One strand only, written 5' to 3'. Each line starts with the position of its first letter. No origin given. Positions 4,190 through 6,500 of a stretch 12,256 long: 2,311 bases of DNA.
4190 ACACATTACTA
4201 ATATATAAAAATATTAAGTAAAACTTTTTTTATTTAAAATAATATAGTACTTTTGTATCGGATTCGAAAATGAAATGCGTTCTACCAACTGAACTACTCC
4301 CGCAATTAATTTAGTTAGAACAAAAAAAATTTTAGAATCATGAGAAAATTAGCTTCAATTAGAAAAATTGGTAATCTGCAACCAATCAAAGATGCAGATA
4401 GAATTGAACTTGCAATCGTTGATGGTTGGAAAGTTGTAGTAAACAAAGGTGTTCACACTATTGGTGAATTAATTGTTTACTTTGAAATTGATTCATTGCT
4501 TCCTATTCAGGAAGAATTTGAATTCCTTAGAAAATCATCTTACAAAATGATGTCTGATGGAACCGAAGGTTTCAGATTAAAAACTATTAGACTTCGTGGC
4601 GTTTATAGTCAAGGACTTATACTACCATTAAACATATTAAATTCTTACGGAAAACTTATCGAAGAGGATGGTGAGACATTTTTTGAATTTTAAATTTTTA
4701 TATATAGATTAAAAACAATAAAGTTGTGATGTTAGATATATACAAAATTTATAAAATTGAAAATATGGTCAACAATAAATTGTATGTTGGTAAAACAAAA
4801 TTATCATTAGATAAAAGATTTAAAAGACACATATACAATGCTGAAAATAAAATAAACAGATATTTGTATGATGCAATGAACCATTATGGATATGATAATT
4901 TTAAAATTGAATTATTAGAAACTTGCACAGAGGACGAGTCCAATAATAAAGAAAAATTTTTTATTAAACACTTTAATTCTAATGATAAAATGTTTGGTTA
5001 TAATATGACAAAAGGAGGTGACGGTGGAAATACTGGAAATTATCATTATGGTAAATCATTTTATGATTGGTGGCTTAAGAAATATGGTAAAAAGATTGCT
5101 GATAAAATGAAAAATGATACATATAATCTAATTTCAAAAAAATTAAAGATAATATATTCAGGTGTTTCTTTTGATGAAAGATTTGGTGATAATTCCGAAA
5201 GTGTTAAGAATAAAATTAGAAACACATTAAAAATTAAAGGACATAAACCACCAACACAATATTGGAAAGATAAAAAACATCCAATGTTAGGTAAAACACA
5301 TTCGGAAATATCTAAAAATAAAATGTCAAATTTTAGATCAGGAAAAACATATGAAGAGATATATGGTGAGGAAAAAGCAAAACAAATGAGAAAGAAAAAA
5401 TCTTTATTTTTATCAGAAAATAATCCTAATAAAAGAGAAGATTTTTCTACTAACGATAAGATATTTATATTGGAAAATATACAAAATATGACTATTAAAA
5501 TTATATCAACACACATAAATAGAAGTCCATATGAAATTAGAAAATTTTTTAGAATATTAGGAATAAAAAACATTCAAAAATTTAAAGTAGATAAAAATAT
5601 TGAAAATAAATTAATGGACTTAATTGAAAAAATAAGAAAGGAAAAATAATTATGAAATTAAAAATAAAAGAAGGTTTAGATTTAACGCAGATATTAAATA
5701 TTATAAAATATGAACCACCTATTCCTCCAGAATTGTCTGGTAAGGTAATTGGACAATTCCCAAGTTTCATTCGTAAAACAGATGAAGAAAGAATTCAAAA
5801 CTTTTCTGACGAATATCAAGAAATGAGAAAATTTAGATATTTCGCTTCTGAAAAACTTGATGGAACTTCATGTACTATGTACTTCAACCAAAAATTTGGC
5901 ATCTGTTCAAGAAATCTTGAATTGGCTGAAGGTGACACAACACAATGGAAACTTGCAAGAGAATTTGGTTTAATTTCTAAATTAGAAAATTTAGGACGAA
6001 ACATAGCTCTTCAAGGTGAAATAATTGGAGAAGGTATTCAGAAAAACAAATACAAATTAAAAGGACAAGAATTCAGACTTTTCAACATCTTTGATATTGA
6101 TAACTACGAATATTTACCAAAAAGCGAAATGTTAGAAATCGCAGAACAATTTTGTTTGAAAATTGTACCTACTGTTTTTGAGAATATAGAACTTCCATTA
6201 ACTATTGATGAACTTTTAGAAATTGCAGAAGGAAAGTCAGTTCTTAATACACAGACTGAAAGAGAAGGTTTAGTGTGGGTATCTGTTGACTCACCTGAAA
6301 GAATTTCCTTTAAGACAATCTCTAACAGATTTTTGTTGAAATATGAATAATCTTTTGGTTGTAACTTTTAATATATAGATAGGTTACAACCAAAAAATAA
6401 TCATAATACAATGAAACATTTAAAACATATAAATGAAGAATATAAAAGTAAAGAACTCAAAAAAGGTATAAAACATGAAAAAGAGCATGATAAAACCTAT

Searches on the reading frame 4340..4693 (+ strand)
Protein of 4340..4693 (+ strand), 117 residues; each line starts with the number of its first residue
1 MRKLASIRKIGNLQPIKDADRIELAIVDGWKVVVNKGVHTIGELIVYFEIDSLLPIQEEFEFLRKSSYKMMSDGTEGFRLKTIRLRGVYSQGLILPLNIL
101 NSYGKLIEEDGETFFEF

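Call 9: search_protein_families(library=pfam, proteins=[window:4340-4693:+], max_evalue=0.01)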
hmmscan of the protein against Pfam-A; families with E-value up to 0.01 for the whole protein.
window:4340-4693:+ (117 aa): 1 family
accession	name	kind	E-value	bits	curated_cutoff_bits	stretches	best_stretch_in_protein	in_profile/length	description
PF21189.3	PHA02142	-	3.7e-35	120.7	27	1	4-97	1-92/92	PHA02142 OB-fold domain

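Call 11: find_related_loci(query=window:4340-4693:+, collection=viral_contigs, flank=3000)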
Query window:4340-4693:+ (117 aa) in viral_contigs; peptide patterns used: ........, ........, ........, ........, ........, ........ (x = any residue, [..] = any of these).
43 stretches matched a pattern; 33 encode a relative of the query (tblastn E <= 1e-3); 33 distinct loci.
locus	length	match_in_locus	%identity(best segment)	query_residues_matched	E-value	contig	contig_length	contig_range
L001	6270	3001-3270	61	1-96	3e-33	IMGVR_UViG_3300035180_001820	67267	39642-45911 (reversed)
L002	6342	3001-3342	51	1-114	3e-28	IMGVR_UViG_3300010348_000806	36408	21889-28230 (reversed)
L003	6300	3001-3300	53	1-100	2e-27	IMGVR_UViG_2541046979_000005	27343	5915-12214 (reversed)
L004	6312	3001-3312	47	2-100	4e-24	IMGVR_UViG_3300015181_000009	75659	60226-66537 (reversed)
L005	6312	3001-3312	47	2-100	2e-23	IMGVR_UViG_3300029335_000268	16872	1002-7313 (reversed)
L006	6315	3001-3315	47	2-101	2e-23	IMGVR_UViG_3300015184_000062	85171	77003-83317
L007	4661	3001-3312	47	2-100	2e-23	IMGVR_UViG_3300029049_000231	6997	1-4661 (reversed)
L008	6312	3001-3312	46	2-100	3e-23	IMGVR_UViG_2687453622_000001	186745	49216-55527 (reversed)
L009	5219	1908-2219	46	2-100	3e-23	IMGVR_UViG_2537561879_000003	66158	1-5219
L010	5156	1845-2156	47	2-100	3e-23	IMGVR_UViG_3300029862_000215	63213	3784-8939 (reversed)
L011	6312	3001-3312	46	2-100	3e-23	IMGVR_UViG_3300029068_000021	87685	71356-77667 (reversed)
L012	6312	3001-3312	46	2-100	3e-23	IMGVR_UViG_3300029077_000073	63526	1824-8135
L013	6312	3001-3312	46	2-100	6e-23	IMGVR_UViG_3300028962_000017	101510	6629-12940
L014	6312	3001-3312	45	2-100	1e-22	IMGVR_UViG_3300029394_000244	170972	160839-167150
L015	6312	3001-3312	46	2-100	5e-22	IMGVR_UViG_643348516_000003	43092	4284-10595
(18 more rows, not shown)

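Call 20: find_encoding_contigs(protein=window:4340-4690:+, flank=10000)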
Protein seq(117 aa) (117 aa): 2 contigs read that carry it; 2 places shown.
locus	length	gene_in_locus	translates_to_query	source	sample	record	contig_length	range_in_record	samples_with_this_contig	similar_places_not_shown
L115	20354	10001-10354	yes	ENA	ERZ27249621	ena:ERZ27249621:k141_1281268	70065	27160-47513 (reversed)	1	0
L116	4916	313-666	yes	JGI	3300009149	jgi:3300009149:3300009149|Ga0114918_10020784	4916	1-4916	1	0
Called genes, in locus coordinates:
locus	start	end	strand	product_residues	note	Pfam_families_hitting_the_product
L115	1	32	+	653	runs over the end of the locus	PF01653:DNA_ligase_aden, PF03120:OB_DNA_ligase, PF03119:DNA_ligase_ZBD (faint), PF00533:BRCT (weak)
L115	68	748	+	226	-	-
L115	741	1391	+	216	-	-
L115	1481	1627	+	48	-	-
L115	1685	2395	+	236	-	PF04536:TPM_phosphatase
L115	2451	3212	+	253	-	PF04536:TPM_phosphatase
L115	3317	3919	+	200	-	PF04011:LemA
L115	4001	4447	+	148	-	PF08719:NADAR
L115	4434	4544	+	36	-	-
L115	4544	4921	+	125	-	PF20594:DUF6794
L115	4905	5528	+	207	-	-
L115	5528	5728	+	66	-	-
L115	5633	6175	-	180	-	-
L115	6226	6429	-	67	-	-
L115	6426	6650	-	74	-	-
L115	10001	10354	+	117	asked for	PF21189:PHA02142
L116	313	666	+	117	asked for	PF21189:PHA02142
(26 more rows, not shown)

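Call 23: find_homologous_proteins(query=window:4340-4690:+, max_evalue=1e-10)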
Query seq(117 aa) (117 aa): 356 proteins with E <= 1e-10 among 370 candidates; the best 120 are listed.
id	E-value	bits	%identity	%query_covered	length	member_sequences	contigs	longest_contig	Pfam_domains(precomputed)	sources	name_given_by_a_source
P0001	2.7e-69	248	100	100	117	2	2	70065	PF21189.4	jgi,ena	-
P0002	1.7e-42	162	70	98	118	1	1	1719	PF21189.4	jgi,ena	jgi:RNA ligase (TIGR02306 family)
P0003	4.8e-40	154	73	88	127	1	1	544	PF21189.4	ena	-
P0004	8.3e-40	153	73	85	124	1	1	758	PF21189.4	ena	-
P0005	3.9e-39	151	72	85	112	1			PF21189.4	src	-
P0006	3.9e-39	151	64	99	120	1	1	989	PF21189.4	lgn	-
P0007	8.8e-39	150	60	97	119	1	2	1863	PF21189.4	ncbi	-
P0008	1.0e-38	150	69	90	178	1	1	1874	PF21189.4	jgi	jgi:RNA ligase (TIGR02306 family)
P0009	3.5e-38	148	68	95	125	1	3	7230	PF21189.4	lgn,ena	-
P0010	4.0e-38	148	63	98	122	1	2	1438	PF21189.4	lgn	-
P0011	4.5e-38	148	70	93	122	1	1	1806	PF21189.4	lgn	-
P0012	5.0e-38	148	66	93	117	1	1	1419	PF21189.4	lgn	-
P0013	6.5e-38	147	71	85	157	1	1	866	PF21189.4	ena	-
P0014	1.6e-37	146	72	85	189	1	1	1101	PF21189.4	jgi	jgi:RNA ligase (TIGR02306 family)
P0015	2.3e-37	146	61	100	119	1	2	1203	PF21189.4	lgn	-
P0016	2.4e-37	145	64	97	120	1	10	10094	PF21189.4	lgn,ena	-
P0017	7.5e-37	144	71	85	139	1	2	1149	PF21189.4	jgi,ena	jgi:RNA ligase (TIGR02306 family)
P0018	7.6e-37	144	72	86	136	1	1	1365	PF21189.4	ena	-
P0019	8.6e-37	144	71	85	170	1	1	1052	PF21189.4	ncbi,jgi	jgi:RNA ligase (TIGR02306 family)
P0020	9.3e-37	144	74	82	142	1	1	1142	PF21189.4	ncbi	-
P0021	1.2e-36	143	65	96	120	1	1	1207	PF21189.4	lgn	-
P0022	2.6e-36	142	72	85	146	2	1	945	PF21189.4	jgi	-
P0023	3.3e-36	142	63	99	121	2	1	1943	PF21189.4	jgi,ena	-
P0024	3.8e-36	142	70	85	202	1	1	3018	PF09414.16,PF21189.4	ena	-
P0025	3.8e-36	142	65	95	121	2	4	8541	PF21189.4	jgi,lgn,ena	jgi:RNA ligase (TIGR02306 family)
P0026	5.0e-36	141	71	85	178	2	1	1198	PF21189.4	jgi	jgi:RNA ligase (TIGR02306 family)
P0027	9.1e-36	140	62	99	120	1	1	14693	PF21189.4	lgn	-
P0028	9.5e-36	140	68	93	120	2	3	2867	PF21189.4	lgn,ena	-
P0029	1.0e-35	140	69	85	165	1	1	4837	PF21189.4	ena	-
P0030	1.2e-35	140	69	87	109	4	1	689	PF21189.4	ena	-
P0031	1.3e-35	140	73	82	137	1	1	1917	PF21189.4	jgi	-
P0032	1.4e-35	140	68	85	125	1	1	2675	PF21189.4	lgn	-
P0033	1.5e-35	140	63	99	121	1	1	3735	PF21189.4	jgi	jgi:RNA ligase (TIGR02306 family)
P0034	2.0e-35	139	71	86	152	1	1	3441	PF21189.4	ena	-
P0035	2.0e-35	139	63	99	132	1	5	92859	PF21189.4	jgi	jgi:RNA ligase (TIGR02306 family)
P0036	3.3e-35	139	61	99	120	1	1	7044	PF21189.4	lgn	-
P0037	3.5e-35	139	62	99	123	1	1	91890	PF21189.4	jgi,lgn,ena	jgi:RNA ligase (TIGR02306 family)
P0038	3.6e-35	138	66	95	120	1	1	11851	PF21189.4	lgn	-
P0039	4.1e-35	138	61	99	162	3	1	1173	PF21189.4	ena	-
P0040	4.5e-35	138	68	89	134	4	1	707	PF21189.4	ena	-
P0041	5.2e-35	138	63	98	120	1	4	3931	PF21189.4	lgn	-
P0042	6.0e-35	138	64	96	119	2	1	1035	PF21189.4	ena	-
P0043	7.9e-35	137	73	85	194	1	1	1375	PF21189.4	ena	-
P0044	1.6e-34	136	70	86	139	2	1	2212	PF21189.4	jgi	-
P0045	2.7e-34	136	63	97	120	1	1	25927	PF21189.4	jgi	jgi:RNA ligase (TIGR02306 family)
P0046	3.0e-34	136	73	82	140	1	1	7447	PF21189.4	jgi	-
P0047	3.6e-34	135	69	82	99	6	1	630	PF21189.4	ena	-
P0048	3.9e-34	135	71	86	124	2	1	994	PF21189.4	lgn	-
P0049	4.5e-34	135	67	84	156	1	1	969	PF21189.4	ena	-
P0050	8.0e-34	134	69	84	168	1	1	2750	PF21189.4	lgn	-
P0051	9.6e-34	134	68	86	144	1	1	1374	PF21189.4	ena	-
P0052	1.0e-33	134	67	86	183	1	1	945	PF21189.4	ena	-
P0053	2.6e-33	132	61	100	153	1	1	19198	PF21189.4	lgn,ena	-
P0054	3.0e-33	132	71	85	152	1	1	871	PF21189.4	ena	-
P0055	4.5e-33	132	63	93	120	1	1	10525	PF21189.4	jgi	jgi:RNA ligase (TIGR02306 family)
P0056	6.8e-33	131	67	86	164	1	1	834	PF21189.4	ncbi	-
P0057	7.5e-33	131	68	85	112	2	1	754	PF21189.4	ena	-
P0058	9.2e-33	131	62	92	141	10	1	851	PF21189.4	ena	-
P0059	9.7e-33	131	66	82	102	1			PF21189.4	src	-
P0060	1.1e-32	130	60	89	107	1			PF21189.4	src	-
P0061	1.9e-32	130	60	93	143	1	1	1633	PF21189.4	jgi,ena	jgi:RNA ligase (TIGR02306 family)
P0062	2.0e-32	130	64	85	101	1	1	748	PF21189.4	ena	-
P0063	2.5e-32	129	68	85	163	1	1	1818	PF21189.4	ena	-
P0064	3.0e-32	129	62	84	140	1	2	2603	PF21189.4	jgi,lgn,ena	jgi:RNA ligase (TIGR02306 family)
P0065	3.4e-32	129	65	88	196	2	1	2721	PF21189.4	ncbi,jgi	jgi:RNA ligase (TIGR02306 family)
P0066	3.6e-32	129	58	97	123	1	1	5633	PF21189.4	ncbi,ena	-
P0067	3.7e-32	129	65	88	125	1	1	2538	PF21189.4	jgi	jgi:RNA ligase (TIGR02306 family)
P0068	5.1e-32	128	63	84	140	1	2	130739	PF21189.4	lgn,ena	-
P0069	6.3e-32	128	58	97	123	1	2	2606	PF21189.4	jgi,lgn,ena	-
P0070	6.6e-32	128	68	83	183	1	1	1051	PF21189.4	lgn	-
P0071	7.0e-32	128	67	82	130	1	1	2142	PF21189.4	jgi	-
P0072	7.5e-32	128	61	90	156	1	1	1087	PF21189.4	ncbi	-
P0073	7.6e-32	128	63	85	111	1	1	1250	PF21189.4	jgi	jgi:RNA ligase (TIGR02306 family)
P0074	7.9e-32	128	61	84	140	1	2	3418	PF21189.4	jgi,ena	jgi:RNA ligase (TIGR02306 family)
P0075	8.7e-32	128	72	80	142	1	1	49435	PF21189.4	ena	-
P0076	9.0e-32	128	59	99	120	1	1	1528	PF21189.4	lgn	-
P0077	9.1e-32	128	58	96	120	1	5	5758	PF21189.4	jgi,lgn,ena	-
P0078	9.6e-32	127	64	85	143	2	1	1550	PF21189.4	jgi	-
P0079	1.2e-31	127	58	93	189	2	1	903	PF21189.4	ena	-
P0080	1.5e-31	127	66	85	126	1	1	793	PF21189.4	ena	-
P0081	1.5e-31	127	61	97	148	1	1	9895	PF21189.4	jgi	-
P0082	1.5e-31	127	66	85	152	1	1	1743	PF21189.4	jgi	jgi:hypothetical protein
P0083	2.2e-31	126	69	83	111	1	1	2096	PF21189.4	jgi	-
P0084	3.8e-31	126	59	91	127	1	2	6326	PF21189.4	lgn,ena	-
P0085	4.3e-31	125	63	87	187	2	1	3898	PF21189.4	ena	-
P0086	4.6e-31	125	67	85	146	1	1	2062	PF21189.4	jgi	jgi:RNA ligase (TIGR02306 family)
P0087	4.9e-31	125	67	85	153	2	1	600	PF21189.4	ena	-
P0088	6.3e-31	125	59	93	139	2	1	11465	PF21189.4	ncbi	ncbi:MAG: RNA ligase (ATP), partial [Planctomycetota bacterium]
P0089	6.7e-31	125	54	98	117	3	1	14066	PF21189.4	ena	-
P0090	8.2e-31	124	59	92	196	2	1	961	PF21189.4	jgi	-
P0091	8.3e-31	124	54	96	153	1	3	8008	PF21189.4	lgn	-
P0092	8.8e-31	124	61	83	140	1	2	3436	PF21189.4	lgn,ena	-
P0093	9.0e-31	124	64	85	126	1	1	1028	PF21189.4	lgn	-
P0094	9.2e-31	124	58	91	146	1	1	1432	PF21189.4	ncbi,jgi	-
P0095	9.9e-31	124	66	81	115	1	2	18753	PF21189.4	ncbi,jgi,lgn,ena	jgi:RNA ligase (TIGR02306 family)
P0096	1.1e-30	124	67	80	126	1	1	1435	PF21189.4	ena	-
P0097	1.2e-30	124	68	79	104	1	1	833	PF21189.4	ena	-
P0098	1.2e-30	124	60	87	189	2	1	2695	PF21189.4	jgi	jgi:RNA ligase (TIGR02306 family)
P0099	1.3e-30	124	68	80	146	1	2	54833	PF21189.4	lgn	-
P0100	1.6e-30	124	55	99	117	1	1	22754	PF21189.4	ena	-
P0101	1.6e-30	123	64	85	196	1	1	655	PF21189.4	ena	-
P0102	1.9e-30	123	60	87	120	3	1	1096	PF21189.4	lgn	-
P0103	1.9e-30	123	54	99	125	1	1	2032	PF21189.4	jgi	-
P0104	2.1e-30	123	63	85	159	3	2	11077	PF21189.4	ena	-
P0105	2.2e-30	123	61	94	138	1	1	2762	PF21189.4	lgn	-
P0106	2.3e-30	123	64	85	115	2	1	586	PF21189.4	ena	-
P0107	2.5e-30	123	65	85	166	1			PF21189.4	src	-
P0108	2.6e-30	123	62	85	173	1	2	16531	PF21189.4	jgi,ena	jgi:hypothetical protein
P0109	2.7e-30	123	63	85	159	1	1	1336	PF21189.4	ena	-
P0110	3.6e-30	122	65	83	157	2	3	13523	PF21189.4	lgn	-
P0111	5.4e-30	122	63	85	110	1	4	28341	PF21189.4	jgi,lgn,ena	-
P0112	6.0e-30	122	58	100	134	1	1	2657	PF21189.4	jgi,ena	-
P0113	6.5e-30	122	63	85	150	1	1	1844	PF21189.4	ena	-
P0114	8.5e-30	121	64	84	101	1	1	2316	PF21189.4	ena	-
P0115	1.2e-29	121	57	98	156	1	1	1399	PF21189.4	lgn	-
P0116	1.4e-29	121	64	85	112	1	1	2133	PF21189.4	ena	-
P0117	1.7e-29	120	58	85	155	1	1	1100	PF21189.4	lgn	-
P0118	2.4e-29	120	63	88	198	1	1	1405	PF21189.4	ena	-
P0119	2.7e-29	120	54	95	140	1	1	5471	PF21189.4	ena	-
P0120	2.9e-29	119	56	93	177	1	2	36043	PF21189.4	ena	-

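Call 25: find_encoding_contigs(protein=P0002, flank=3000, max_places=3)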
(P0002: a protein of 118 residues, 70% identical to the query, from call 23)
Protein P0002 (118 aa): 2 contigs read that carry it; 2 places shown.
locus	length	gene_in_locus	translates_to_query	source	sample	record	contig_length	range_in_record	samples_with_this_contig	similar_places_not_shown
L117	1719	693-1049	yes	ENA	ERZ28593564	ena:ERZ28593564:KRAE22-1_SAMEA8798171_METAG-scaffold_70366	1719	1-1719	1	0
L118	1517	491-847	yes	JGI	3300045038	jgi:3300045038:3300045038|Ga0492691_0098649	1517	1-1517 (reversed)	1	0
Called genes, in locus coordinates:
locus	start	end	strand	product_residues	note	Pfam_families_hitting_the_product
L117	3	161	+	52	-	?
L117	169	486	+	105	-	-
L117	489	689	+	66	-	PF01726:LexA_DNA_bind (weak)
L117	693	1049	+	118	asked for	PF21189:PHA02142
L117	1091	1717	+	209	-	?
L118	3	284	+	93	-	?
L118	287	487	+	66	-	PF01726:LexA_DNA_bind (weak)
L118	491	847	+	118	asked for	PF21189:PHA02142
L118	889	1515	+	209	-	?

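Call 26: find_encoding_contigs(protein=P0009, flank=3000, max_places=3)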
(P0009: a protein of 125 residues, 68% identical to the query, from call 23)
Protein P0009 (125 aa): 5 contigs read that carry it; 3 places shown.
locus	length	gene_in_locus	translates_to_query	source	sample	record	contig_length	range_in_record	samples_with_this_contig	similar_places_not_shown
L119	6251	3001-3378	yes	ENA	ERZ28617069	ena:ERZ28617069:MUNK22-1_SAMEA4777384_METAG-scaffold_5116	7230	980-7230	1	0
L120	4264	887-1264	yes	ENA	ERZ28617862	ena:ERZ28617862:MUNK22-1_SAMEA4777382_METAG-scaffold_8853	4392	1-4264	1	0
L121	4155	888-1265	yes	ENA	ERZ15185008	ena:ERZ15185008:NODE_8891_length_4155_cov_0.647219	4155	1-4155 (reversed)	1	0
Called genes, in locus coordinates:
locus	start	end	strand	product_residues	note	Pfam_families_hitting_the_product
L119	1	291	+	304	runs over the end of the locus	PF03851:UvdE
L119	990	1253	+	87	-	-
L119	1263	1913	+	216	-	PF00149:Metallophos (weak)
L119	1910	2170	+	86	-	-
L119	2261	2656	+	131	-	-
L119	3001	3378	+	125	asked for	PF21189:PHA02142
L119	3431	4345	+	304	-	PF01541:GIY-YIG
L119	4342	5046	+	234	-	PF09414:RNA_ligase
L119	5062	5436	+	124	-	-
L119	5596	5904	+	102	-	-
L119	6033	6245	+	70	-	-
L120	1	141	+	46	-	?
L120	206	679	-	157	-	-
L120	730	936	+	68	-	-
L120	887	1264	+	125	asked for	PF21189:PHA02142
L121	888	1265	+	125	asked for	PF21189:PHA02142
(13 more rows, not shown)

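Call 27: find_encoding_contigs(protein=P0038, flank=3000, max_places=3)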
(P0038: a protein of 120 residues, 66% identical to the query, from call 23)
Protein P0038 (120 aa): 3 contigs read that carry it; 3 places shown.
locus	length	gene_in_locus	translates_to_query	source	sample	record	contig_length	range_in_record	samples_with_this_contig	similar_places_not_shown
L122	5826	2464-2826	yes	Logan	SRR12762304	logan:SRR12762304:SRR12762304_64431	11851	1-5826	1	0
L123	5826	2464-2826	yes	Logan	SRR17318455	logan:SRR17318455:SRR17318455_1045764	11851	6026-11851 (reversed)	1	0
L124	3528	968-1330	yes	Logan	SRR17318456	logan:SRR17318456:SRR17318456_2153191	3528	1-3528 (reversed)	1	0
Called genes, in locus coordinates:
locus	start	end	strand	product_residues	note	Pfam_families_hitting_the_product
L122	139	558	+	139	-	-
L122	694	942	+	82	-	-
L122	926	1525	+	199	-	-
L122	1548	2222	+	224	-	PF00149:Metallophos, PF12850:Metallophos_2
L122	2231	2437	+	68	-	-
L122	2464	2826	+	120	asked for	PF21189:PHA02142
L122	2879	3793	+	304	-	PF01541:GIY-YIG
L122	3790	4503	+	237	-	PF09414:RNA_ligase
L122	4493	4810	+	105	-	-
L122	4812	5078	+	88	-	-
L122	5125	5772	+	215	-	-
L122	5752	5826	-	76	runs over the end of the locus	-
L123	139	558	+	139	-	-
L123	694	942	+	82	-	-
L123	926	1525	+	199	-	-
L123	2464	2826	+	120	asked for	PF21189:PHA02142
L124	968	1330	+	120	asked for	PF21189:PHA02142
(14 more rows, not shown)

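Call 28: find_encoding_contigs(protein=P0075, flank=3000, max_places=3)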
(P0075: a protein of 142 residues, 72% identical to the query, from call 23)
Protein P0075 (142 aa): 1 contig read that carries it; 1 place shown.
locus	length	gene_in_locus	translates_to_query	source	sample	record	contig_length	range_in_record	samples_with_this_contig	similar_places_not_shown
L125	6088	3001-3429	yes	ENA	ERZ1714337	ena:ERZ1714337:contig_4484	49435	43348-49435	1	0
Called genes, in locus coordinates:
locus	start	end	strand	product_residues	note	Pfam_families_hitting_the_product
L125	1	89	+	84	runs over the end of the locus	-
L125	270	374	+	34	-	-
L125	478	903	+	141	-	-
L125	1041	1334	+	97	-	-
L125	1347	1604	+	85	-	-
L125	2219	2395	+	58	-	-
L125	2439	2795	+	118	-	-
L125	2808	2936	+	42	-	-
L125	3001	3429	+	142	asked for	PF21189:PHA02142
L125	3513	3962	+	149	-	PF09414:RNA_ligase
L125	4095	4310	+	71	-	-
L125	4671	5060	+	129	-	-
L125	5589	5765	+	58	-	-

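Call 68: find_encoding_contigs(protein=P0046, flank=2500, max_places=3)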
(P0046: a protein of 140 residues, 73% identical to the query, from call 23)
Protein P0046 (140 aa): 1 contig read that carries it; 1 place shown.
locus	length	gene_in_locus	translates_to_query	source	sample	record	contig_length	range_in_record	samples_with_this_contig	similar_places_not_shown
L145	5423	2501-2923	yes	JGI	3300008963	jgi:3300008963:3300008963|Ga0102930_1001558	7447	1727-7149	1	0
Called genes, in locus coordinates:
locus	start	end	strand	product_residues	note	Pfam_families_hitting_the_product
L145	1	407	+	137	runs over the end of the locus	-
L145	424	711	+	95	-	-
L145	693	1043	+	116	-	-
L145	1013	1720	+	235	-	PF00149:Metallophos, PF12850:Metallophos_2 (weak)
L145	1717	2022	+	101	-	-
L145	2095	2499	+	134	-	-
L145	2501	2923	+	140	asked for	PF21189:PHA02142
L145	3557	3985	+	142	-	PF18925:DUF5675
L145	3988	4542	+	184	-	-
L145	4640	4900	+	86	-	-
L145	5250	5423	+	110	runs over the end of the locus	-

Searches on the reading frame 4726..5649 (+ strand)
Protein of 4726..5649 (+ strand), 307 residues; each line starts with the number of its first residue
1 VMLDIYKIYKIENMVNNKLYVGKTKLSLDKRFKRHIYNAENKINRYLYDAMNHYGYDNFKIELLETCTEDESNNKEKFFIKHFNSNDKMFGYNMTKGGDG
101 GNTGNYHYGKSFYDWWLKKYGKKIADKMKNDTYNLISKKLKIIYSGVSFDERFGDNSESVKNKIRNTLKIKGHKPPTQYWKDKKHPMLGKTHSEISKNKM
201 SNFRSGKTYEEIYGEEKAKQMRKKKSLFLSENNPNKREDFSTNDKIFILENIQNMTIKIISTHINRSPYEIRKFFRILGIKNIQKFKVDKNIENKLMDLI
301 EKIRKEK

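Call 9: search_protein_families(library=pfam, proteins=[window:4726-5649:+], max_evalue=0.01)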
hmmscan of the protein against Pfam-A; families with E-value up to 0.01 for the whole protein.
window:4726-5649:+ (307 aa): 2 families
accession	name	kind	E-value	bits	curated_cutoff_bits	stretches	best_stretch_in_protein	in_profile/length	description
PF01541.30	GIY-YIG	-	3.6e-08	34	22.6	1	8-86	4-75/78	GIY-YIG catalytic domain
PF07460.16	NUMOD3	-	0.00021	21.6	20.4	1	181-201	17-37/37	NUMOD3 motif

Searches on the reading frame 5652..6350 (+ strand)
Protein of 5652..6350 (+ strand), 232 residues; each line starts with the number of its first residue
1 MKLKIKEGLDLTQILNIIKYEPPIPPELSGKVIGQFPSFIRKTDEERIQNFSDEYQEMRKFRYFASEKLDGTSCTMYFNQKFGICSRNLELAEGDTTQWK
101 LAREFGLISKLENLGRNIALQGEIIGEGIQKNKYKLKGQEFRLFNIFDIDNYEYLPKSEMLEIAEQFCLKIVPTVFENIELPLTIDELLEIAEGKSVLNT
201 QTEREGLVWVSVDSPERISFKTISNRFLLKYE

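Call 9: search_protein_families(library=pfam, proteins=[window:5652-6350:+], max_evalue=0.01)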
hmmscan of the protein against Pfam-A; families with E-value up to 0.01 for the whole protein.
window:5652-6350:+ (232 aa): 2 families
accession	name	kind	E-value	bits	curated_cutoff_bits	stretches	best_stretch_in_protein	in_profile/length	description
PF09414.15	RNA_ligase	-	9.2e-26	91.4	27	1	63-221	3-169/171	RNA ligase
PF01331.24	mRNA_cap_enzyme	-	0.00083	19.7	29.6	1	54-153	9-104/194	mRNA capping enzyme, catalytic domain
